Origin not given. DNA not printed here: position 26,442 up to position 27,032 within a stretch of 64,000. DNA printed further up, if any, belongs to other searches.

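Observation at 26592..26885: Unrecognised 97-aa protein made of six tandem 13-residue repeats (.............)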

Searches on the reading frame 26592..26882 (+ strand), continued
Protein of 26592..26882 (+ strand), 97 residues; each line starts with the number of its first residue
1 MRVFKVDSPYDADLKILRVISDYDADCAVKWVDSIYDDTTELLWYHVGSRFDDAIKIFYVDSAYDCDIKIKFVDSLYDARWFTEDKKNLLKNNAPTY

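Call 56: list_cluster_members(proteins=[P0150, P0145, P0246, P0217, P0251, P0252, P0247, P0248, window:26592-26882:+])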
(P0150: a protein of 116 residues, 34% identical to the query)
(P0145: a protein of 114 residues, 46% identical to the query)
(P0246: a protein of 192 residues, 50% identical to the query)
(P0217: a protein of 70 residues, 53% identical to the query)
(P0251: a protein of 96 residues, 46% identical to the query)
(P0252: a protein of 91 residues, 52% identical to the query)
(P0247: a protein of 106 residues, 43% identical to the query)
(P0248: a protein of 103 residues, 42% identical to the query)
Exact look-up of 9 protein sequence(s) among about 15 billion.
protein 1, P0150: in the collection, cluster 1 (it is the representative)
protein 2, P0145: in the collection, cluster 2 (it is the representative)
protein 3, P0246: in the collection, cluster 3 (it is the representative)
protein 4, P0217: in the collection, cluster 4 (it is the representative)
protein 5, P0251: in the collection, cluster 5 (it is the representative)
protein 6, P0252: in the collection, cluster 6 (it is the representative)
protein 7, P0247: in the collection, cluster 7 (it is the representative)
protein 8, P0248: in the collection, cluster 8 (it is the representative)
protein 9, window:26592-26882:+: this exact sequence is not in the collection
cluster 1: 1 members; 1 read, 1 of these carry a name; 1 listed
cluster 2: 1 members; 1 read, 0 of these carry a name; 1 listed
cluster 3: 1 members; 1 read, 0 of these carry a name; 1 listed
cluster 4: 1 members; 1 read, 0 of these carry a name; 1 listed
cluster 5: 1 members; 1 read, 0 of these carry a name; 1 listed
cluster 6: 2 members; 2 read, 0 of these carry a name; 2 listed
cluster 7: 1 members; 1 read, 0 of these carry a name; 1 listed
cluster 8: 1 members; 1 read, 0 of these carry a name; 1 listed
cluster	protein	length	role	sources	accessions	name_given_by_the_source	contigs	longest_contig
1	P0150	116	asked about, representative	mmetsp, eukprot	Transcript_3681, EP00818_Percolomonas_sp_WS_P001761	Transcript_3681/g.14007 ORF Transcript_3681/g.14007 Transcript_3681/m.14007 type:complete ... | CAMPEP_0117445604 /NCGR_PEP_ID=MMETSP0759-20121206/5887_1 /TAXON_ID=63605 ...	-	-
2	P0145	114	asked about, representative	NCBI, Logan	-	-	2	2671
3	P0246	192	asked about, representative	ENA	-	-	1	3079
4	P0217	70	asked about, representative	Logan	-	-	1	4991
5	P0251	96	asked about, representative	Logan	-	-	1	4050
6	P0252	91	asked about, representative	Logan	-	-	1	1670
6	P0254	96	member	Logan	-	-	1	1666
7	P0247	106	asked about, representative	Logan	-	-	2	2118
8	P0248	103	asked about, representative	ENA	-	-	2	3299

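Call 60: find_related_loci(query=window:26592-26882:+, collection=metagenome_contigs, flank=4000)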
Query window:26592-26882:+ (97 aa) in metagenome_contigs; peptide patterns used: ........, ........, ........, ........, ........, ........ (x = any residue, [..] = any of these).
139 stretches matched a pattern, but none encodes a relative of the query by tblastn (E <= 1e-3).

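Call 62: find_related_loci(query=A3, collection=genome_contigs, flank=3000)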
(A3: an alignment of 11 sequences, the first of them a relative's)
Query A3 (125 aa) in genome_contigs; peptide patterns used: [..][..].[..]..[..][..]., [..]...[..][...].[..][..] (x = any residue, [..] = any of these).
308 stretches matched a pattern; 232 encode a relative of the query (tblastn E <= 1e-3); the best 80 are kept; 80 distinct loci.
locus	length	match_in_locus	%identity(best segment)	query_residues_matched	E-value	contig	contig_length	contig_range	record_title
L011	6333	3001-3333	84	15-125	1e-56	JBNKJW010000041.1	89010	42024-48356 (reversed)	MAG: Bacteroidales bacterium isolate H2.bin.10.orig k141_534910, whole genome shotgun sequence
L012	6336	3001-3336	79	14-125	1e-53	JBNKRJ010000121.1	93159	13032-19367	MAG: Bacteroidales bacterium isolate B1B2.bin.6.orig k141_2095580, whole genome shotgun sequence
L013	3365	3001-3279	83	33-125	2e-46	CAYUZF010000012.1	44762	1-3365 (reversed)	MAG TPA_asm: uncultured Aureispira sp. isolate SRP063590_co1_199 genome assembly, contig: NODE_734_length_44762_cov_3.52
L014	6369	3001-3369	64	4-125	7e-45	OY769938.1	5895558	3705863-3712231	MAG: Flavobacteriales bacterium isolate 8533b3cd-f90e-4a47-8fbb-482e72fcba36 genome assembly, chromosome: 1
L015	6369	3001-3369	64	3-124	5e-45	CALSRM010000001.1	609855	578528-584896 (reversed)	MAG: uncultured Flavobacteriales bacterium isolate K_MB401 genome assembly, contig: contig_17558_K_MB401, whole genome s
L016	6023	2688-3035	66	12-125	1e-44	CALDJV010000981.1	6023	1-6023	MAG TPA_asm: uncultured Cytophagaceae bacterium isolate SRR6490003_bin.60_CONCOCT_v1.1_MAG genome assembly, contig: ERZ7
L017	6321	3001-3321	69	19-125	9e-45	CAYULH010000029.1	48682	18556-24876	MAG TPA_asm: uncultured Aureispira sp. isolate binchicken_co405_134 genome assembly, contig: NODE_984_length_48682_cov_4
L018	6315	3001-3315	72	20-125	3e-44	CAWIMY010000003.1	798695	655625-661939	MAG: uncultured Saprospiraceae bacterium isolate MFD03250.bin.1.19 genome assembly, contig: contig_1776, whole genome sh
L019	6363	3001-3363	63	5-124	7e-44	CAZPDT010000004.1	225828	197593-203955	MAG TPA_asm: uncultured Fluviicola sp. isolate SRP187154_co1_288 genome assembly, contig: NODE_23_length_225828_cov_105.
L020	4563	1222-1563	69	15-124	1e-43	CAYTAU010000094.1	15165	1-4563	MAG TPA_asm: uncultured Bacteroidales bacterium isolate SRP191223_co1_49 genome assembly, contig: NODE_4060_length_15165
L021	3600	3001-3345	68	13-125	1e-43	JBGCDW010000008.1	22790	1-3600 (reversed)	MAG: Aureispira sp. isolate SGMAG-63 contig8, whole genome shotgun sequence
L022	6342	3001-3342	70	15-124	1e-43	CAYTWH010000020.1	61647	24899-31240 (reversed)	MAG TPA_asm: uncultured Bacteroidales bacterium isolate binchicken_co243_280 genome assembly, contig: NODE_265_length_61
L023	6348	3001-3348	66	13-125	2e-43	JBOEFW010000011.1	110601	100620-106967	MAG: Aureispira sp. isolate PBSAbac1 PBSA13_contig_320, whole genome shotgun sequence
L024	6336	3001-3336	68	14-124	3e-43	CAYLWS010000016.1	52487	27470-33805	MAG TPA_asm: uncultured Fluviicola sp. isolate binchicken_co67_176 genome assembly, contig: NODE_520_length_52487_cov_7.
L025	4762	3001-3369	51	2-124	1e-42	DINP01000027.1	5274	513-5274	MAG TPA_asm: Bacteroidales bacterium UBA5537 UBA5537_contig_19073, whole genome shotgun sequence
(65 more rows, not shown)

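Call 76: search_solved_structures(query=A4, max_evalue=10, show_alignments=3)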
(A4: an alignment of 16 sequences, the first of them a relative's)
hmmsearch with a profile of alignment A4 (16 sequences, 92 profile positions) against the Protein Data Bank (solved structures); distinct sequences matched with E-value up to 10: 6.
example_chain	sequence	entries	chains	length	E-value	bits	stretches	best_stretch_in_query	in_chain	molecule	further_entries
7ajq_F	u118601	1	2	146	0.019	18.2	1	12-86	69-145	Biopolymer transport protein ExbD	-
8pek_A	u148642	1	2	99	0.064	16.5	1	12-77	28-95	Biopolymer transport protein ExbD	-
4cdp_A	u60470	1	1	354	0.34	14.2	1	56-84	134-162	PUTATIVE HEME/HEMOGLOBIN TRANSPORT PROTEIN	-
1u9t_A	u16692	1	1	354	0.35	14.1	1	56-84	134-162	putative heme/hemoglobin transport protein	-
6pyc_B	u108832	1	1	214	0.49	13.7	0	34-66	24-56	anti-kappa antibody Fab light chain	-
9fkd_K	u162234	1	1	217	0.51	13.6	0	34-66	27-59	Anti-kappa Fab Light Chain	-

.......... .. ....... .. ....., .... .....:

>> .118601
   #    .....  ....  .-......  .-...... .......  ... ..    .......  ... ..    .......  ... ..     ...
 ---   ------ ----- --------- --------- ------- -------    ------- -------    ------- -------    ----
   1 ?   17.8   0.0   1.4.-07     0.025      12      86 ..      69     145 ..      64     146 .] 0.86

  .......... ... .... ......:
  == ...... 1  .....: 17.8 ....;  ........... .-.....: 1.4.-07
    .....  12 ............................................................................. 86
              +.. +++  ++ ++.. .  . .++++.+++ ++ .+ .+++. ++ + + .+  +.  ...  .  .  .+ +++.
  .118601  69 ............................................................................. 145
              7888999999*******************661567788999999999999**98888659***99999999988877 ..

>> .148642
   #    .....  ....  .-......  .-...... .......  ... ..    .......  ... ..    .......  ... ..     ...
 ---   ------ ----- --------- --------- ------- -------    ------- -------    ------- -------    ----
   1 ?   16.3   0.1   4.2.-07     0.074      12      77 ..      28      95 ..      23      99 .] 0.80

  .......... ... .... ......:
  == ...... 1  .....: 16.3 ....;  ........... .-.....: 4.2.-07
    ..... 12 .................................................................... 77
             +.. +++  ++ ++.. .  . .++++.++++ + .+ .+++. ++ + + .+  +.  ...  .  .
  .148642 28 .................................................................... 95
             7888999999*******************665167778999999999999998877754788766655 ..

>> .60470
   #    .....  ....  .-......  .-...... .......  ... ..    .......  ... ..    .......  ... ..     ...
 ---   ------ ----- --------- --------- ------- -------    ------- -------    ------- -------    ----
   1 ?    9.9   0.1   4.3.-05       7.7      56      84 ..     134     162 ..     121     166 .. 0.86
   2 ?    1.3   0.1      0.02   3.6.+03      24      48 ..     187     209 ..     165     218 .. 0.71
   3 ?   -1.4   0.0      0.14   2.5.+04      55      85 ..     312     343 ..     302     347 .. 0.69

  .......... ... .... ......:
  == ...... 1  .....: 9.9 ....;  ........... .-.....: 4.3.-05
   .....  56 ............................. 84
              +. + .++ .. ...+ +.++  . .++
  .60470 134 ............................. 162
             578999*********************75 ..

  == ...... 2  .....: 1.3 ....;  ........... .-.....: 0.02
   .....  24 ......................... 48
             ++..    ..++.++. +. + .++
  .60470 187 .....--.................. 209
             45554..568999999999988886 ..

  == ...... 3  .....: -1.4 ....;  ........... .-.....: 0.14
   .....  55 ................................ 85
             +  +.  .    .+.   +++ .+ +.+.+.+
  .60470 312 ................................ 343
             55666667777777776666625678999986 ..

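Call 80: find_related_loci(query=A3, collection=viral_contigs, flank=3000)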
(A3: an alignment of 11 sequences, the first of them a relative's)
Query A3 (125 aa) in viral_contigs; peptide patterns used: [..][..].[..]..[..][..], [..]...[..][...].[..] (x = any residue, [..] = any of these).
214 stretches matched a pattern, but none encodes a relative of the query by tblastn (E <= 1e-3).

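Call 81: fold_search(model_id=the predicted structure, library=viral)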
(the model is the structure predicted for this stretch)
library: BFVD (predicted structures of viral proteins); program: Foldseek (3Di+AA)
matches with E <= 10: 27; with E <= 0.001: 0
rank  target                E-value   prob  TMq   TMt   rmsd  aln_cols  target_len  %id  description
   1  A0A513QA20            2.4e+00  0.01  0.16  0.04  12.4       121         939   10  Polyprotein 1ab (Fragment) [Porcine torovirus]
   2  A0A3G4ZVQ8            2.4e+00  0.01  0.17  0.06  14.3       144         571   10  ATP-dependent DNA helicase [Faunusvirus sp.]
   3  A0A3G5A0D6            2.6e+00  0.01  0.17  0.13  13.2       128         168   14  ATP-dependent RNA helicase [Gaeavirus sp.]
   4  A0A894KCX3            2.9e+00  0.02  0.21  0.08  11.4       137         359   13  Nsp8 (Fragment) [Elemess virus]
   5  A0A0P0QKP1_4          3.3e+00  0.01  0.18  0.02  14.5       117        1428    9  (no name in the UniProt tables at hand)
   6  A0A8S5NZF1            3.8e+00  0.01  0.21  0.09  13.3       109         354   10  dihydrofolate reductase [Myoviridae sp. ctLnO19]
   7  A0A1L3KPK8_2          5.2e+00  0.01  0.20  0.03  15.0       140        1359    6  RNA-dependent RNA polymerase [Shahe bunya-like virus 2]
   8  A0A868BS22            5.5e+00  0.01  0.21  0.11  13.1        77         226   12  (no name in the UniProt tables at hand)
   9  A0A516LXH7            5.9e+00  0.01  0.13  0.09  11.2       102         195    9  (no name in the UniProt tables at hand)
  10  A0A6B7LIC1            5.9e+00  0.00  0.13  0.13  13.3       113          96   14  (no name in the UniProt tables at hand)
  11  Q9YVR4                6.3e+00  0.01  0.16  0.05  10.1        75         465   11  ORF MSV179 putative metalloprotease, similar to Mus musculus GB:L36244 [Melanoplus sanguinipes entomopoxvirus]
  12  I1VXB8                6.3e+00  0.01  0.14  0.02  14.1       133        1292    9  (no name in the UniProt tables at hand)
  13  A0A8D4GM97            6.7e+00  0.01  0.19  0.07  14.4       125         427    9  (no name in the UniProt tables at hand)
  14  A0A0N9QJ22            7.6e+00  0.01  0.14  0.11   8.1        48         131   17  Uncharacterized protein [Chrysochromulina ericina virus CeV-01B]
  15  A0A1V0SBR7            7.6e+00  0.01  0.17  0.06  13.2       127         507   12  Translation initiation factor 4A-III [Catovirus CTV1]
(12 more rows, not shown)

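Call 88: search_protein_families(library=pfam, alignment_id=A2, max_evalue=0.001)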
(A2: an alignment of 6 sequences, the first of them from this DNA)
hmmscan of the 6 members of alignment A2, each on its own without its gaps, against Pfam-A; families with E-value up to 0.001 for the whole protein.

A. member 1, seq(97 aa): 1 family
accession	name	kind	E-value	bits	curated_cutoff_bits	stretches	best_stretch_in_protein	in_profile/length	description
PF19647.4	DUF6150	-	1.6e-21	76.5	27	1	2-90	10-98/98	Family of unknown function (DUF6150)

B. families by the number of members that match (of 6 scanned): 1 family
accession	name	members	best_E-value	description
PF19647.4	DUF6150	6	1.1e-26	Family of unknown function (DUF6150)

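Call 89: search_protein_families(library=padloc, proteins=[window:26592-26882:+, P0124, P0142], max_evalue=0.01)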
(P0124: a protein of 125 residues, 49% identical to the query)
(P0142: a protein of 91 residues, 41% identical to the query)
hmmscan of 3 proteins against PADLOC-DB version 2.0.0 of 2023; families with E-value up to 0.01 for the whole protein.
window:26592-26882:+ (97 aa): 0 families

P0124 (125 aa): 0 families

P0142 (91 aa): 0 families

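Call 90: search_protein_families(library=phrogs, proteins=[window:26592-26882:+, P0124, P0142], max_evalue=0.01)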
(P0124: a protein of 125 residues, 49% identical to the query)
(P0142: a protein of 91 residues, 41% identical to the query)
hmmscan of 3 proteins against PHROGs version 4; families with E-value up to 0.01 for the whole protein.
window:26592-26882:+ (97 aa): 0 families

P0124 (125 aa): 0 families

P0142 (91 aa): 0 families

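Call 98: find_encoding_contigs(protein=P0251, flank=5000, max_places=2)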
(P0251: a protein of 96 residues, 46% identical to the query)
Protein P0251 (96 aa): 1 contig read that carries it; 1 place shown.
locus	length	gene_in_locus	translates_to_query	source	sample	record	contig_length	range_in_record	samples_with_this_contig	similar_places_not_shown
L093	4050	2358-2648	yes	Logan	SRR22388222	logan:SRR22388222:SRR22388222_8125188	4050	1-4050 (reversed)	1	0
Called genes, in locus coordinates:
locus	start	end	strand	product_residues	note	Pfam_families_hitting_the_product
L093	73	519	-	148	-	PF00501:AMP-binding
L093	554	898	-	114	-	-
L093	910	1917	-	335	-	-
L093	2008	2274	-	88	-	-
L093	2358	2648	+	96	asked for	-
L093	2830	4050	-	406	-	?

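Call 99: find_encoding_contigs(protein=P0252, flank=5000, max_places=2)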
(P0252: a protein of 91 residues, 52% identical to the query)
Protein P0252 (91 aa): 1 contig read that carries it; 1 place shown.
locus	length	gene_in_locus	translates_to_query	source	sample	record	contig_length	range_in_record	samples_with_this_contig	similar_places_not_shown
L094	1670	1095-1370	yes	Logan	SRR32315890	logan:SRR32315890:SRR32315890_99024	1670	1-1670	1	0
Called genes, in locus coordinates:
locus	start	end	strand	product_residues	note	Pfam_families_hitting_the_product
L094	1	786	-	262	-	?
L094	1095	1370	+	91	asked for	-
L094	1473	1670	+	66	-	?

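Call 101: search_protein_families(library=pfam, proteins=[L093:2830-4050:-, L093:910-1917:-, L094:1-786:-], max_evalue=0.001)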
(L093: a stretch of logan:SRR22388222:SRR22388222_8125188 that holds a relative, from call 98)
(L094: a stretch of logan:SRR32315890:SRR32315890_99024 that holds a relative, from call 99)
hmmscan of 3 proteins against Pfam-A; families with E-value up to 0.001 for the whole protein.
L093:2830-4050:- (406 aa): 0 families

L093:910-1917:- (335 aa): 0 families

L094:1-786:- (262 aa): 1 family
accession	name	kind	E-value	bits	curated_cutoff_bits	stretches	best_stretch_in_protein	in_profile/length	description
PF08609.16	Fes1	-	1.7e-07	32.5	22.3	1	66-166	2-88/89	Nucleotide exchange factor Fes1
